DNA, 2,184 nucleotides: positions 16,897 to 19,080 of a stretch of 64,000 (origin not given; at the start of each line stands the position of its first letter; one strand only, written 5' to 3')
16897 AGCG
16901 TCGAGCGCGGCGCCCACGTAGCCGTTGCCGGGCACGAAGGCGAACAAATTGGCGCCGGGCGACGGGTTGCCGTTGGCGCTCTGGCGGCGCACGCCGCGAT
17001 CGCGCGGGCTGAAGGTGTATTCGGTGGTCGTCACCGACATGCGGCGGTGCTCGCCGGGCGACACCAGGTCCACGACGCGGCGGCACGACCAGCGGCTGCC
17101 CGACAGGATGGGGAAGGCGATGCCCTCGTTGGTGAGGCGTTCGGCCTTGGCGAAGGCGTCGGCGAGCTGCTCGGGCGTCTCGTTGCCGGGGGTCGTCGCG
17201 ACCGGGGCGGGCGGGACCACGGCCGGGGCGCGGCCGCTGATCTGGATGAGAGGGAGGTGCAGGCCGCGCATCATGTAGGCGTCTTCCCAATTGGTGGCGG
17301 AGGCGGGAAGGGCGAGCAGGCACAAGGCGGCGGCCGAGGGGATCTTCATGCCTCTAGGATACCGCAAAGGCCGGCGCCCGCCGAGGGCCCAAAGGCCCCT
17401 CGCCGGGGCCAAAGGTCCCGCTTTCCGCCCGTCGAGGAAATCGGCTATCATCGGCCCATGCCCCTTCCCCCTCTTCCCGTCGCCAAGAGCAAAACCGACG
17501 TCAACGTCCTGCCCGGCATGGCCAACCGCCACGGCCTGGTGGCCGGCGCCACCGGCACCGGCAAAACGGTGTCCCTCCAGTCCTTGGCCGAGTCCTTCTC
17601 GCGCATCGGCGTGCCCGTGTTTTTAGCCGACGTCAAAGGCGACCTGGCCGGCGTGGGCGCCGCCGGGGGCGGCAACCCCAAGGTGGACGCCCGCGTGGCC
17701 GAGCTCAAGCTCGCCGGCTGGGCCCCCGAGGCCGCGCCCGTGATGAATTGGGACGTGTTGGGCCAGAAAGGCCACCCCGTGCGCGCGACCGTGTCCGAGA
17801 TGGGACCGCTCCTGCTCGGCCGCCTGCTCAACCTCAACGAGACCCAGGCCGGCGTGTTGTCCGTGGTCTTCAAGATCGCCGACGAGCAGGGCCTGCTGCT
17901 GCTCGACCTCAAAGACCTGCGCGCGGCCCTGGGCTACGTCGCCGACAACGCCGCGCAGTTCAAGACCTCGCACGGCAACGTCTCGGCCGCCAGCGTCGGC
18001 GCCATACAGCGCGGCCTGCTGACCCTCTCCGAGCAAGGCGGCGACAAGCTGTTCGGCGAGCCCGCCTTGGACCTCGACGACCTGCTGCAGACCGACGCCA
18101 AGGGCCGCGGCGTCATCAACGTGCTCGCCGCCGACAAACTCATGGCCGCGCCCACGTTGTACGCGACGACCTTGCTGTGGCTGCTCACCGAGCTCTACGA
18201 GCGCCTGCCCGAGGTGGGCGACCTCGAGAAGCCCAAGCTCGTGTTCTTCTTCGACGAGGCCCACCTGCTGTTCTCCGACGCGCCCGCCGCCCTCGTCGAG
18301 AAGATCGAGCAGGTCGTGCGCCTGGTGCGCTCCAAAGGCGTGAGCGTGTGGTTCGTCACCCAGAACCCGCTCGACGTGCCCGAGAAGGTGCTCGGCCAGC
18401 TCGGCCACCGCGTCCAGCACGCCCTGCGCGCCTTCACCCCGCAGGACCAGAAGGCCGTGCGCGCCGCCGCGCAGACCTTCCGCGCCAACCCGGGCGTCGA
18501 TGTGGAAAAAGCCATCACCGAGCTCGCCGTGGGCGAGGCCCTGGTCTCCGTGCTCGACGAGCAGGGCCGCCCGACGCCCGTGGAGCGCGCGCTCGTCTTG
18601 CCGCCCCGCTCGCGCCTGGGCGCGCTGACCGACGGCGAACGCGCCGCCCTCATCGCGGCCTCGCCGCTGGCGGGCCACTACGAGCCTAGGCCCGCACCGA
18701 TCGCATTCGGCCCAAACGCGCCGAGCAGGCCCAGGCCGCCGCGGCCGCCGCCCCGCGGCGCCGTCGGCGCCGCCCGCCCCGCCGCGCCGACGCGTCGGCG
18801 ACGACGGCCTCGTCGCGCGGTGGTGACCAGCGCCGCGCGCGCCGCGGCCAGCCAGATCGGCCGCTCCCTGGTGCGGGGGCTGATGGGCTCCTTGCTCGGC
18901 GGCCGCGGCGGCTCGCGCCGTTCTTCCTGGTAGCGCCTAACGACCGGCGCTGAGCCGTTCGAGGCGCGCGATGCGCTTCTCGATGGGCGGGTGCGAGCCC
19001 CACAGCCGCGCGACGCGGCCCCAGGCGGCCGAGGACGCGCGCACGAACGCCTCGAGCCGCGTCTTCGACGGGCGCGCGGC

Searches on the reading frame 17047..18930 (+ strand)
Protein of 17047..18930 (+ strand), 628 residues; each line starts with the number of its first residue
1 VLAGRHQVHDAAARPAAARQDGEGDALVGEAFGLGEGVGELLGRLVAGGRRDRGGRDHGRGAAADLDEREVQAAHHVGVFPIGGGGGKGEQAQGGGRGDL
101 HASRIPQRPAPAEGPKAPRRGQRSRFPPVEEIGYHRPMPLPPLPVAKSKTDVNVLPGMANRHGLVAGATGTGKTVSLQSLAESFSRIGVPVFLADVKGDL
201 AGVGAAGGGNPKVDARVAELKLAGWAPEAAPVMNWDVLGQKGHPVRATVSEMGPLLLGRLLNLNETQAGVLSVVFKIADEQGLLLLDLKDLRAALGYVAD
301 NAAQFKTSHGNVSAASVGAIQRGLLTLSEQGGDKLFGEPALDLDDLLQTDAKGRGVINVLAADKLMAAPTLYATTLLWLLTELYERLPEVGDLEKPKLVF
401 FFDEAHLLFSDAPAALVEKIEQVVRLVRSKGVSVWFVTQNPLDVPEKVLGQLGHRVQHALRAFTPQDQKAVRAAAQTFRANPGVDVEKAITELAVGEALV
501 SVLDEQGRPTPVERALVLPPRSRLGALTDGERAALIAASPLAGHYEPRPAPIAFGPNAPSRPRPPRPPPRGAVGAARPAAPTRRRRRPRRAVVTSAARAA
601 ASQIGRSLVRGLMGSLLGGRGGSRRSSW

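Call 108: search_protein_families(library=padloc, alignment_id=A8, max_evalue=0.00001)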
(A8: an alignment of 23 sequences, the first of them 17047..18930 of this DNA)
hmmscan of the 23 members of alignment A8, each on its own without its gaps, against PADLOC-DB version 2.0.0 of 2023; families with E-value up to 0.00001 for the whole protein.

A. member 1, window:17047-18930:+ (628 aa): 4 families
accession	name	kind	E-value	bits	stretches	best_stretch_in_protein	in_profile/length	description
PDLC04140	mad8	-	2.5e-13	48.2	1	159-500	26-286/314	mads_8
PDLC04103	HerA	-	1.1e-09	35.3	1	394-502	439-545/579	-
PDLC04105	HerA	-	1.5e-09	35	1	398-500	420-522/576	-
PDLC01055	HerA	-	3.5e-08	30.7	0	382-451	406-474/532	Type III coevolved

B. families by the number of members that match (of 23 scanned): 15 families
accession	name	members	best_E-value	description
PDLC02196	IetA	1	2.3e-39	-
PDLC02195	IetA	1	6.2e-33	-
PDLC04232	IetA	1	2.6e-28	-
PDLC04231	IetA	1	7.1e-19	-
PDLC04725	PDC-M60B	1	1.1e-16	-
PDLC04140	mad8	1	2.5e-13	mads_8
PDLC00915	TRIP13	1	3e-13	TRIP13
PDLC00914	TRIP13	1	2.1e-12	TRIP13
PDLC04103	HerA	1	1.1e-09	-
PDLC04105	HerA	1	1.5e-09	-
PDLC01055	HerA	1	3.5e-08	Type III coevolved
PDLC04726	PDC-M60C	1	1.3e-07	-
PDLC01101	PrimPol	1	2.3e-06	adaptation polymerase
PDLC00405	SduA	1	2.7e-06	DUF4263 domain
PDLC01172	TPR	1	3.3e-06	TPR repeats containing protein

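Call 109: search_protein_families(library=pfam, alignment_id=A8, max_evalue=0.00001)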
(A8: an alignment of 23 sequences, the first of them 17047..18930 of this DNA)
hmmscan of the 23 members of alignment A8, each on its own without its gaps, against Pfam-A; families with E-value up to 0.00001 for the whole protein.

A. member 1, window:17047-18930:+ (628 aa): 1 family
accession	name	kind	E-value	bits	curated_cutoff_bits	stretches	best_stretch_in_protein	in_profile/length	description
PF05872.18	HerA_C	-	9.6e-207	688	22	1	147-546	8-407/502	Helicase HerA-like C-terminal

B. families by the number of members that match (of 23 scanned): 44 families (the first 25 are shown)
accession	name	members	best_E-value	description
PF00156.33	Pribosyltran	2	1.5e-31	Phosphoribosyl transferase domain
PF05872.18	HerA_C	1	9.6e-207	Helicase HerA-like C-terminal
PF03740.19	PdxJ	1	1.8e-83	Pyridoxal phosphate biosynthesis protein PdxJ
PF01434.24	Peptidase_M41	1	5.5e-69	Peptidase family M41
PF00809.28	Pterin_bind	1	8.5e-67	Pterin binding enzyme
PF01380.27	SIS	1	4.4e-57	SIS domain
PF13793.12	Pribosyltran_N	1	2.2e-54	N-terminal domain of ribose phosphate pyrophosphokinase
PF01256.23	Carb_kinase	1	3e-51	NAD(P)H-hydrate dehydratase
PF00072.30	Response_reg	1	9.8e-51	Response regulator receiver domain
PF00004.35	AAA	1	1.1e-45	ATPase family associated with various cellular activities (AAA)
PF02878.22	PGM_PMM_I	1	9.5e-39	Phosphoglucomutase/phosphomannomutase, alpha/beta/alpha domain I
PF14559.12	TPR_19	1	3.5e-37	Tetratricopeptide repeat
PF13432.12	TPR_16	1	1.5e-34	Tetratricopeptide repeat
PF13428.12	TPR_14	1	5.5e-34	Tetratricopeptide repeat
PF07719.23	TPR_2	1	4.8e-29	Tetratricopeptide repeat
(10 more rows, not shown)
